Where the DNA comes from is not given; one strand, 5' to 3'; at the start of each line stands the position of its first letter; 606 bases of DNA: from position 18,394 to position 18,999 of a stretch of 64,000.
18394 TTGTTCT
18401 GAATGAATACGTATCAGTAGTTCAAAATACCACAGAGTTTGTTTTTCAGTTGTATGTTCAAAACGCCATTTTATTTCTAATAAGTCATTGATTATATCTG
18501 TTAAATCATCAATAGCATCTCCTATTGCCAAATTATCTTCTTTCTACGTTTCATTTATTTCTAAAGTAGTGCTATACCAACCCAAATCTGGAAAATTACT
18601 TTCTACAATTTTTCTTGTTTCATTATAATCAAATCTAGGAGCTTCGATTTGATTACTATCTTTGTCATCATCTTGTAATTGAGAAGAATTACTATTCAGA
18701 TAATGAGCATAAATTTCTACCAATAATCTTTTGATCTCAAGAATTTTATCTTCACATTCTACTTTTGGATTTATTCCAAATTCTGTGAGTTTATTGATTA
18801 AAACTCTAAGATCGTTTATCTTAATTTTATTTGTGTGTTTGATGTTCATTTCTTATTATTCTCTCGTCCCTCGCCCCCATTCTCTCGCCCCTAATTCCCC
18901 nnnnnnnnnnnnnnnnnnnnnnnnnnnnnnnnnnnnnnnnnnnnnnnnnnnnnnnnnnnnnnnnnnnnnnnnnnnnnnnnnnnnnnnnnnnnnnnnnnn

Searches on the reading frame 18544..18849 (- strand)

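Call 3: search_protein_families(library=pfam, proteins=[window:18544-18849:-], max_evalue=1)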
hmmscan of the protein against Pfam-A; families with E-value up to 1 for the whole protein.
window:18544-18849:- (101 aa): 1 family
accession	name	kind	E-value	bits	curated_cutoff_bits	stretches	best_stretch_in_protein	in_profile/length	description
PF19704.5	DNAPKcs_CC5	-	0.026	13.3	25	1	6-67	231-285/692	DNA-PKcs, CC5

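Call 4: search_protein_families(library=ncbifam, proteins=[window:18544-18849:-], max_evalue=1)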
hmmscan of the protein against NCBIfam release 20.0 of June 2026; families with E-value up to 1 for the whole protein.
window:18544-18849:- (101 aa): 1 family
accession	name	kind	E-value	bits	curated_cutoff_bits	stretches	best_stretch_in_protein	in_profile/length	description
TIGR03412.1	iscX_yfhJ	equivalog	0.22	12.2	40.4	1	7-38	22-52/63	Fe-S cluster assembly protein IscX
